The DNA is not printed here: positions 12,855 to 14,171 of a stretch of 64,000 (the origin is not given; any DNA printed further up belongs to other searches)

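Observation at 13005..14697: Atypical protein-kinase-like gene convergent with a stand-alone RelA/SpoT-type (p)ppGpp hydrolase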

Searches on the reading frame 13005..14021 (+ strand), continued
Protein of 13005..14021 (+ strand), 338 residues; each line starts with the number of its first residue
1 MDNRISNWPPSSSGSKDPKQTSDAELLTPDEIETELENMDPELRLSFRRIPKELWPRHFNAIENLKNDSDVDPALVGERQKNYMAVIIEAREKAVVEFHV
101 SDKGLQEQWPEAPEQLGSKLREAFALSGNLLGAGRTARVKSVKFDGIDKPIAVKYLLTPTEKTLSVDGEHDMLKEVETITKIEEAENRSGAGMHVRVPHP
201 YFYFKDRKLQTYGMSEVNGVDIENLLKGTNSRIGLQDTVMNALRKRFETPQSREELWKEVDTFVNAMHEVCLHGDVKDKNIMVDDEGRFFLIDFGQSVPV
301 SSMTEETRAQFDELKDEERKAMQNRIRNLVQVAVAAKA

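Call 39: search_solved_structures(query=A1, max_evalue=0.01, show_alignments=2)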
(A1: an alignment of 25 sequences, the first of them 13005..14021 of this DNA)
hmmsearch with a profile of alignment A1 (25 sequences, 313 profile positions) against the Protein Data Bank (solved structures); distinct sequences matched with E-value up to 0.01: 346 (the best 60 are shown).
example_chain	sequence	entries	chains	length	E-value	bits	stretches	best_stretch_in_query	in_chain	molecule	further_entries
9xai_6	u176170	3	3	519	5.4e-06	29.1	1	224-281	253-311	Serine/threonine-protein kinase RIO1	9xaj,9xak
1tqi_A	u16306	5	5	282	3.5e-05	26.4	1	225-276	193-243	conserved hypothetical protein | Rio2 serine kinase | Rio2 kinase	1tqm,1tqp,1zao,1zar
4c2w_A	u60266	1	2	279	4.3e-05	26.1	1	213-279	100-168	AURORA KINASE B-A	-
5eyk_A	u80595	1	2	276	4.4e-05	26.1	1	213-279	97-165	Aurora kinase B-A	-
4c2v_A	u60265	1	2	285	4.4e-05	26.1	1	213-279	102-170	AURORA KINASE B-A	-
2bfx_A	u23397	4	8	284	4.5e-05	26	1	213-279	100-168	AURORA KINASE B-A | SERINE/THREONINE-PROTEIN KINASE 12-A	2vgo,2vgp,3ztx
2vrx_A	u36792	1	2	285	4.5e-05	26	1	213-279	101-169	SERINE/THREONINE-PROTEIN KINASE 12-A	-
4b8l_A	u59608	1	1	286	4.5e-05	26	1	213-279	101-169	AURORA KINASE B-A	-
4b8m_A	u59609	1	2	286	4.5e-05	26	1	213-279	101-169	AURORA KINASE B-A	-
5k3y_A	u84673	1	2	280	4.5e-05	26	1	213-279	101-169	Aurora kinase B-A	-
2bfy_A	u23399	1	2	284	4.7e-05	26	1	213-279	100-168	AURORA KINASE B-A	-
4af3_A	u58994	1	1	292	6.3e-05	25.6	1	212-282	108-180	AURORA KINASE B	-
6gr8_A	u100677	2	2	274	0.00015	24.3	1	212-282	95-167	Aurora kinase C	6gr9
8k20_B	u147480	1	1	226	0.00021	23.8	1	159-281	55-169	non-specific serine/threonine protein kinase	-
6vpj_A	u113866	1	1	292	0.00021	23.8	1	218-276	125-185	TPX2 fragment - Aurora A kinase domain fusion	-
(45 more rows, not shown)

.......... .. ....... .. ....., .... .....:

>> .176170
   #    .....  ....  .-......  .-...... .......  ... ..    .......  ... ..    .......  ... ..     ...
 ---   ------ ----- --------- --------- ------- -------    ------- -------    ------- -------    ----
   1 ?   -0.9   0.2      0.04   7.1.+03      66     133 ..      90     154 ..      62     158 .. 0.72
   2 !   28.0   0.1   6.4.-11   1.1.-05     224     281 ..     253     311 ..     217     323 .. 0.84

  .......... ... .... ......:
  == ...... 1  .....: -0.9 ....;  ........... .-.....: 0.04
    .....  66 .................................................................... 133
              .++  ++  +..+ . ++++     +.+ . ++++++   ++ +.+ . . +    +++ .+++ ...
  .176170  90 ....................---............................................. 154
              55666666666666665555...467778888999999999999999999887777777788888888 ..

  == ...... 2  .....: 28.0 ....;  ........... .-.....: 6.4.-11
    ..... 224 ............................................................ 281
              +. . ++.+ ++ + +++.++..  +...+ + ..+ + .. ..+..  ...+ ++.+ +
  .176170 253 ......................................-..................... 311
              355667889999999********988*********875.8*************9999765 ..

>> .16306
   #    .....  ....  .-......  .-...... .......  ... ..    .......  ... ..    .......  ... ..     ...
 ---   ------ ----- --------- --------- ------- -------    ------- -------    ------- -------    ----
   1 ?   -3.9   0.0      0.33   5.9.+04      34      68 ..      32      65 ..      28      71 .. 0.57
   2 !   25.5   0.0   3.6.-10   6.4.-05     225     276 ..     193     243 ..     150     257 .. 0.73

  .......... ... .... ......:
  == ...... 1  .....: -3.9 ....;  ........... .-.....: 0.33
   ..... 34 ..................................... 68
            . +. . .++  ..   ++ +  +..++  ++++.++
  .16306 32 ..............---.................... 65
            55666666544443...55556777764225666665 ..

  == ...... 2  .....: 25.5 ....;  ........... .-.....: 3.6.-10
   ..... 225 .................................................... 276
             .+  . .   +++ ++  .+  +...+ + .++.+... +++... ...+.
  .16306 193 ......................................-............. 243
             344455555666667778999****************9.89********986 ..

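Call 41: search_protein_families(library=ncbifam, proteins=[L013:1599-2390:+, L013:58-1590:+, L013:2387-3547:-, L005:7611-8792:+, L008:7069-8232:+, L010:5343-5903:-, L023:1524-2063:-, L005:7129-7458:-, L005:5565-5921:-], max_evalue=0.001)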
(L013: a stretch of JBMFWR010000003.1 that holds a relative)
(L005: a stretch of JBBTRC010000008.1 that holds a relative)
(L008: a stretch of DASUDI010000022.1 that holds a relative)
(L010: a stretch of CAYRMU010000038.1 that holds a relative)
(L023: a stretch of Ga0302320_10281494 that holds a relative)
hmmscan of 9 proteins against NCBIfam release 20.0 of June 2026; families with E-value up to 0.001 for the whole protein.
L013:1599-2390:+ (263 aa): 10 families
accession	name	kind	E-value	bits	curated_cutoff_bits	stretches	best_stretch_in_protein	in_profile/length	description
NF041310.1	Prot_Kin_Rio1_Halo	equivalog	2.6e-63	214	480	1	20-247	52-271/273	serine/threonine-protein kinase Rio1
NF041645.1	prot_kin_PA4780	equivalog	3.8e-28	98.5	350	1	37-238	7-215/274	PA4780 family RIO1-like protein kinase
TIGR03724.2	arch_bud32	equivalog_domain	9.9e-12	44.7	125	1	115-217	38-135/193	KEOPS complex kinase/ATPase Bud32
NF011462.0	PRK14879.1-3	equivalog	1.8e-08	34.3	174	1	120-214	44-129/192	Kae1-associated kinase Bud32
NF011464.0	PRK14879.1-7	equivalog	5e-08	32.9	246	1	122-213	58-149/221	Kae1-associated kinase Bud32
NF011463.0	PRK14879.1-4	equivalog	2.5e-07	30.4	188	1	119-213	67-160/237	Kae1-associated kinase Bud32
NF007174.0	PRK09605.1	equivalog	1.9e-06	26.7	447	1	110-216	376-476/535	bifunctional N(6)-L-threonylcarbamoyladenine synthase/serine/threonine protein kinase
NF011461.0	PRK14879.1-2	equivalog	4e-05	23.5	372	1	123-215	56-148/225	Kae1-associated kinase Bud32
NF002475.0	PRK01723.1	equivalog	0.0002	20.5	142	1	170-215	146-192/241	3-deoxy-D-manno-octulosonic acid kinase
TIGR01982.1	UbiB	equivalog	0.00051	18.7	487.55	1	133-217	220-307/436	2-polyprenylphenol 6-hydroxylase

L013:58-1590:+ (510 aa): 3 families
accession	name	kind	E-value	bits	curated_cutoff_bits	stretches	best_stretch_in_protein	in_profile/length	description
TIGR00471.1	pheT_arch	equivalog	3.2e-125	418.7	282.65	1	3-490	57-547/551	phenylalanine--tRNA ligase subunit beta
TIGR00472.1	pheT_bact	equivalog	1.2e-35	123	402.65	1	222-494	406-692/798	phenylalanine--tRNA ligase subunit beta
NF001882.0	PRK00629.5-4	equivalog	3.7e-08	32.2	527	1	264-472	436-627/725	phenylalanine--tRNA ligase subunit beta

L013:2387-3547:- (386 aa): 4 families
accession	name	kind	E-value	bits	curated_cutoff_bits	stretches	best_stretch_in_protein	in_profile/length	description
TIGR00342.1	TIGR00342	equivalog_domain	1.7e-77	261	264.5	1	10-370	3-368/373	tRNA uracil 4-sulfurtransferase ThiI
NF006222.0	PRK08349.1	subfamily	1.8e-39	135.7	251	1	176-363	2-188/198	hypothetical protein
TIGR00364.1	TIGR00364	equivalog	4e-05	23.2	150.3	0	177-333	1-174/201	7-cyano-7-deazaguanine synthase QueC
NF001138.1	PRK00143.1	equivalog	0.00016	20.8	284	0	177-217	2-42/345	tRNA 2-thiouridine(34) synthase MnmA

L005:7611-8792:+ (393 aa): 6 families
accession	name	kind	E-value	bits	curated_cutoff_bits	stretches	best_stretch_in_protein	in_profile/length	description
TIGR03723.1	T6A_TsaD_YgjD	equivalog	1.7e-101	339.5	296.1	2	96-368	50-311/314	tRNA (adenosine(37)-N6)-threonylcarbamoyltransferase complex transferase subunit TsaD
TIGR00329.1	gcp_kae1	subfamily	1.2e-89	300.6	207.8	2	115-363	67-305/305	tRNA (adenosine(37)-N6)-threonylcarbamoyltransferase complex transferase subunit TsaD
TIGR03722.2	arch_KAE1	equivalog_domain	2.4e-45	155.1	375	1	115-370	65-297/323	KEOPS complex N(6)-L-threonylcarbamoyladenine synthase Kae1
NF007174.0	PRK09605.1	equivalog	6.4e-45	153.6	447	1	3-370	3-299/535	bifunctional N(6)-L-threonylcarbamoyladenine synthase/serine/threonine protein kinase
TIGR03725.1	T6A_YeaZ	equivalog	2.3e-09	37.6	69.3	1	3-158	1-95/212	tRNA (adenosine(37)-N6)-threonylcarbamoyltransferase complex dimerization subunit type 1 TsaB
TIGR00143.1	hypF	equivalog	0.00052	18.3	466.1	0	261-361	640-733/741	carbamoyltransferase HypF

L008:7069-8232:+ (387 aa): 6 families
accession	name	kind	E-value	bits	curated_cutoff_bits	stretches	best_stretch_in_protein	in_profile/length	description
TIGR03723.1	T6A_TsaD_YgjD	equivalog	5.5e-103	344.4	296.1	2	112-367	65-313/314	tRNA (adenosine(37)-N6)-threonylcarbamoyltransferase complex transferase subunit TsaD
TIGR00329.1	gcp_kae1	subfamily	6.1e-91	304.8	207.8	2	111-360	63-305/305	tRNA (adenosine(37)-N6)-threonylcarbamoyltransferase complex transferase subunit TsaD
TIGR03722.2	arch_KAE1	equivalog_domain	9.3e-48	163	375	1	114-382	64-312/323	KEOPS complex N(6)-L-threonylcarbamoyladenine synthase Kae1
NF007174.0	PRK09605.1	equivalog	6.8e-45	153.5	447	1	1-374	1-306/535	bifunctional N(6)-L-threonylcarbamoyladenine synthase/serine/threonine protein kinase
TIGR03725.1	T6A_YeaZ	equivalog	2.4e-09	37.5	69.3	1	111-158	48-95/212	tRNA (adenosine(37)-N6)-threonylcarbamoyltransferase complex dimerization subunit type 1 TsaB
TIGR00143.1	hypF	equivalog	1.1e-05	23.8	466.1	1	258-359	634-734/741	carbamoyltransferase HypF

L010:5343-5903:- (186 aa): 3 families
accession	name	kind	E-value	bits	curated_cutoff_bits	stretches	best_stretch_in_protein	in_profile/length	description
TIGR00057.1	TIGR00057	equivalog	3.7e-43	147.1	123.2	1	2-183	24-198/202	L-threonylcarbamoyladenylate synthase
NF007919.1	PRK10634.1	equivalog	4.1e-22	78.5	175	1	2-147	11-155/176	L-threonylcarbamoyladenylate synthase type 1 TsaC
TIGR00143.1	hypF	equivalog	2.1e-05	22.9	466.1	1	20-174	225-373/741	carbamoyltransferase HypF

L023:1524-2063:- (180 aa): 3 families
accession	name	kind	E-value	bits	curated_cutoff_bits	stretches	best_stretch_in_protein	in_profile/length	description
TIGR00057.1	TIGR00057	equivalog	3e-51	173.5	123.2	1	1-177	23-195/202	L-threonylcarbamoyladenylate synthase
NF007919.1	PRK10634.1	equivalog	4.4e-25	88.2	175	1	1-166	10-174/176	L-threonylcarbamoyladenylate synthase type 1 TsaC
TIGR00143.1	hypF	equivalog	6.9e-08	31.1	466.1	1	13-170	218-372/741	carbamoyltransferase HypF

L005:7129-7458:- (109 aa): 0 families

L005:5565-5921:- (118 aa): 0 families

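Call 51: search_protein_families(library=pfam, proteins=[L009:230-670:+, L009:2187-2921:+, L009:3285-5915:+, L009:6867-7718:+, L009:7739-8860:+, L009:8943-9893:+, L002:7164-7796:+, L002:4138-5046:+, L003:4718-5917:+, L003:6950-7372:-], max_evalue=0.001)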
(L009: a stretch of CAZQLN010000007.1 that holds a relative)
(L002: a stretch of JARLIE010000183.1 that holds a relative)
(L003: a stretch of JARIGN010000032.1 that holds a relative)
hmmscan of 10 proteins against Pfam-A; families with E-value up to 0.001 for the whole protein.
L009:230-670:+ (146 aa): 1 family
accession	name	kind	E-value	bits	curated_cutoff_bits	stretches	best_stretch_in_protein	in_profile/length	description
PF02367.23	TsaE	-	4.9e-37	127.2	26.6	1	8-141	2-128/128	Threonylcarbamoyl adenosine biosynthesis protein TsaE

L009:2187-2921:+ (244 aa): 1 family
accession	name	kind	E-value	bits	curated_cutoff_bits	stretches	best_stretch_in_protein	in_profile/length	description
PF01978.25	TrmB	-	2.1e-14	53.5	25.6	1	7-75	1-68/68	Sugar-specific transcriptional regulator TrmB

L009:3285-5915:+ (876 aa): 3 families
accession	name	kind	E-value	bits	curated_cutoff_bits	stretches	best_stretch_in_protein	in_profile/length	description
PF00476.26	DNA_pol_A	-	1.7e-145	485.2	34.3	1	500-875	3-381/381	DNA polymerase family A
PF02739.22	5_3_exonuc_N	-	2.5e-55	187.1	34.3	1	17-182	2-164/164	5'-3' exonuclease, N-terminal resolvase-like domain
PF01367.25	5_3_exonuc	-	4.3e-32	110.9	40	1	185-277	3-96/97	5'-3' exonuclease, C-terminal SAM fold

L009:6867-7718:+ (283 aa): 3 families
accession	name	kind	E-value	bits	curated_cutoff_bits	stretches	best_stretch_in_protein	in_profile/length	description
PF01149.29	Fapy_DNA_glyco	-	1.6e-25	90.5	25.5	1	1-124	1-116/117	Formamidopyrimidine-DNA glycosylase N-terminal domain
PF06831.19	H2TH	-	1.1e-22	80.2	34.7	1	142-230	1-88/93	Formamidopyrimidine-DNA glycosylase H2TH domain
PF06827.20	zf-FPG_IleRS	-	2.5e-07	30.8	21.3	1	255-282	1-28/30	Zinc finger found in FPG and IleRS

L009:7739-8860:+ (373 aa): 2 families
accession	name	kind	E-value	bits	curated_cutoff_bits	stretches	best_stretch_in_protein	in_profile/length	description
PF11258.13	DUF3048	-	1.1e-21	77.9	25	1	62-182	11-117/148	Protein of unknown function (DUF3048) N-terminal domain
PF17479.7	DUF3048_C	-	1.7e-20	73.9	25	1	249-358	11-114/114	Protein of unknown function (DUF3048) C-terminal domain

L009:8943-9893:+ (316 aa): 1 family
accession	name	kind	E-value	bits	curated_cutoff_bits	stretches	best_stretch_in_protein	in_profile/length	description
PF21694.2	DNA_pol3_delta_C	-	2.6e-16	60.1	27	1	196-315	2-120/121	DNA polymerase III delta subunit, C-terminal domain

L002:7164-7796:+ (210 aa): 0 families

L002:4138-5046:+ (302 aa): 1 family
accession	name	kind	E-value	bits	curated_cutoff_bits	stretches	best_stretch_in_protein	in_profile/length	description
PF00753.33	Lactamase_B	-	1.2e-15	58.4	22.7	1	31-210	14-196/196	Metallo-beta-lactamase superfamily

L003:4718-5917:+ (399 aa): 11 families
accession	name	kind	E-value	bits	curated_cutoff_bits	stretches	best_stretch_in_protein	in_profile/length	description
PF12002.13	MgsA_C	-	6.2e-51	173.1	27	1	259-399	2-149/167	MgsA AAA+ ATPase C terminal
PF16193.11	AAA_assoc_2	-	2.4e-24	85.8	34.3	1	180-257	7-81/81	AAA C-terminal domain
PF00004.35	AAA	-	3.3e-16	60.4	21.2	1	42-156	2-127/131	ATPase family associated with various cellular activities (AAA)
PF05496.18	RuvB_N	-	3.1e-12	47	27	1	8-133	1-116/159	Holliday junction DNA helicase RuvB P-loop domain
PF07728.20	AAA_5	-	4.7e-10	40.1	22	1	41-137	2-102/139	AAA domain (dynein-related subfamily)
PF01078.27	Mg_chelatase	-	1e-06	28.7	20.3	0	13-64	2-52/207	Magnesium chelatase, subunit ChlI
PF00158.32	Sigma54_activat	-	1.6e-05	25.1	20.2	1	40-140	24-132/168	Sigma-54 interaction domain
PF13191.12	AAA_16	-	7.3e-05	23.8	32.6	0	40-65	26-51/167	AAA ATPase domain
PF07724.20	AAA_2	-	9.4e-05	23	27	1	37-131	2-105/166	AAA domain (Cdc48 subfamily)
PF13401.12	AAA_22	-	0.00011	23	27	0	42-113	9-96/130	AAA domain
PF13604.12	AAA_30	-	0.00039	20.7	27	0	41-134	21-123/191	AAA domain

L003:6950-7372:- (140 aa): 2 families
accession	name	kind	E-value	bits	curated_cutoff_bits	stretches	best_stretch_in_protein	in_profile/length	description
PF00216.26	Bac_DNA_binding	-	6.6e-31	106.9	22.4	1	51-140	1-90/90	Bacterial DNA-binding protein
PF18291.6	HU-HIG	-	2.3e-05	24.9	26.2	1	52-139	33-118/125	HU domain fused to wHTH, Ig, or Glycine-rich motif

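Call 62: search_protein_representatives(alignment_id=A1)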
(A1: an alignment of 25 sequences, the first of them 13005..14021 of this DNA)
Query: 25 sequences, 313 profile positions. Proteins with E-value up to 0.001 (for the whole library): 2659; up to 1e-10: 148; up to 1e-30: 45. The best 150 are listed.
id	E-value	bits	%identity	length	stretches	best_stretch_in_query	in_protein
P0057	2.7e-116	404.6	-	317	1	7-308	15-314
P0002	1.8e-113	395.3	-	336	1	11-310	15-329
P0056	1.9e-113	395.3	-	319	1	6-311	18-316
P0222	2.9e-109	381.5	-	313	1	7-311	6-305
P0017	3.9e-108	377.8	-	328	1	8-312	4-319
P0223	6.0e-108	377.2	-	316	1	13-309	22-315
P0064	1.4e-105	369.4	-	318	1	1-310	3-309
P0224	4.6e-105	367.7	-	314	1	11-311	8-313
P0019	3.1e-103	361.7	-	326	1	17-311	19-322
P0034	4.5e-103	361.2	-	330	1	8-309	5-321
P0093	2.0e-102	359.0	-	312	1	6-310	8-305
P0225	3.8e-98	345.0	-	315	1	7-309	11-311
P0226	3.0e-95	335.5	-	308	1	8-311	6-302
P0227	3.0e-95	335.4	-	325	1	6-312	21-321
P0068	3.2e-94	332.1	-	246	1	70-307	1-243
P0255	3.9e-28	115.0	-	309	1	18-310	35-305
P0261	4.5e-23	98.4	-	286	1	12-289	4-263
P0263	7.7e-22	94.3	-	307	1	8-309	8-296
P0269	6.7e-20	87.9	-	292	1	12-309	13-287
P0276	5.9e-18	81.5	-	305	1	15-310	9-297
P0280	7.8e-17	77.9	-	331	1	8-299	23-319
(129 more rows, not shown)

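Call 70: list_cluster_members(proteins=[P0002, P0022, P0031, P0037, P0255, P0263, P0269, P0276, P0280, P0261])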
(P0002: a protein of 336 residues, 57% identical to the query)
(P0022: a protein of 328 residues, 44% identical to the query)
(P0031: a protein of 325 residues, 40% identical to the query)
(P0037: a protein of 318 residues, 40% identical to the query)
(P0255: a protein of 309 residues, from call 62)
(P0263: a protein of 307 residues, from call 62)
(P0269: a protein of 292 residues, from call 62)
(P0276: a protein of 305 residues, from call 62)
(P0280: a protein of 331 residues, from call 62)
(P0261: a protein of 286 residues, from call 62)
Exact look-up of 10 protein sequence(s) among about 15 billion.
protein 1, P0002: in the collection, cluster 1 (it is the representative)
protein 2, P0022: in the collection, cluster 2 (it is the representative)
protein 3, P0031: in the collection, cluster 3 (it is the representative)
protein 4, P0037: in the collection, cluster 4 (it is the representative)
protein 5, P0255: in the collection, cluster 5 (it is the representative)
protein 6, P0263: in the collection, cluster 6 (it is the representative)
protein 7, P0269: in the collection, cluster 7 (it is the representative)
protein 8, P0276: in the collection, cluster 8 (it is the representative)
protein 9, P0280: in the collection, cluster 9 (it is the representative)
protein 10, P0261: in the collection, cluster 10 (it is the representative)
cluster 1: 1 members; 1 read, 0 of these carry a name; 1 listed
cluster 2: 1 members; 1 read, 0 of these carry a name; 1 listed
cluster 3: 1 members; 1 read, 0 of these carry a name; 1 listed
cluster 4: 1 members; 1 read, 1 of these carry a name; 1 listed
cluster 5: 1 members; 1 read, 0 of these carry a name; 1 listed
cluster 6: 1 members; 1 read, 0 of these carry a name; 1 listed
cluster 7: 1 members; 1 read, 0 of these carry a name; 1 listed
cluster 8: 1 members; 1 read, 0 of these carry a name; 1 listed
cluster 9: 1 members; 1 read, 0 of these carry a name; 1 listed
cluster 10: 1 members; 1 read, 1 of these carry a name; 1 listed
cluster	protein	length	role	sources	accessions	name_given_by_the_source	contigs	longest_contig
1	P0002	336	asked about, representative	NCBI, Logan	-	-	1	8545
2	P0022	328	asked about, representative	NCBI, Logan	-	-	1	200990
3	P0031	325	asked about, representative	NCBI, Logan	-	-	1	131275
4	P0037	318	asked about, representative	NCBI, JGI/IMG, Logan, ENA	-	tRNA A-37 threonylcarbamoyl transferase component Bud32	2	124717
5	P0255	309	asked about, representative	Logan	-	-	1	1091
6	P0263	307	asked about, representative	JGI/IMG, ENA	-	-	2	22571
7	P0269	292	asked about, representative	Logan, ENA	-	-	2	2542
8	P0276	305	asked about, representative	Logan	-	-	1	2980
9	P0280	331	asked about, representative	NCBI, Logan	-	-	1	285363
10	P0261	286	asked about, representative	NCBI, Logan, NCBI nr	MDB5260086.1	MAG: hypothetical protein JWN37_317 [Candidatus Nomurabacteria bacterium] | hypothetical protein [Candidatus Nomurabacteria bacterium]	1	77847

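Call 71: search_protein_families(library=padloc, proteins=[window:13005-14021:+], max_evalue=0.01)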
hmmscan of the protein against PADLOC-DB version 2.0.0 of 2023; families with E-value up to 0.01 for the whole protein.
window:13005-14021:+ (338 aa): 16 families
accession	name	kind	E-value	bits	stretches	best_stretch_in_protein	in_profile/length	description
PDLC04044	PD-T4-6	-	1.9e-07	28.6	1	168-301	73-190/372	-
PDLC03920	MkoA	-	1.4e-06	24.9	1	205-309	81-184/1112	-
PDLC04042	PD-T4-6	-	6.5e-06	24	1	256-300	114-159/292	-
PDLC04047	PD-T4-6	-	3.8e-05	20.9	1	258-300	118-161/327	-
PDLC04138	mad6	-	0.00011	19.2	1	271-303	174-206/659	mads_6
PDLC04059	PD-T4-6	-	0.00012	19.3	1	262-299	121-160/433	-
PDLC04056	PD-T4-6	-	0.00016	19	1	266-308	122-164/415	-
PDLC04054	PD-T4-6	-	0.00019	19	1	259-298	119-159/347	-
PDLC04053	PD-T4-6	-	0.0004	17.9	1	260-298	119-159/311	-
PDLC04057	PD-T4-6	-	0.00052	17.1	1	264-308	122-166/443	-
PDLC04051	PD-T4-6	-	0.00061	16.8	1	266-301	152-188/476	-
PDLC04043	PD-T4-6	-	0.0026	14.9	1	260-296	124-161/452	-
PDLC03921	MkoA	-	0.003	13.2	1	248-294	584-632/1607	-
PDLC04063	PD-T4-6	-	0.0036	14.1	1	263-297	131-168/564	-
PDLC04045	PD-T4-6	-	0.0047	13.9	1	269-296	158-186/350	-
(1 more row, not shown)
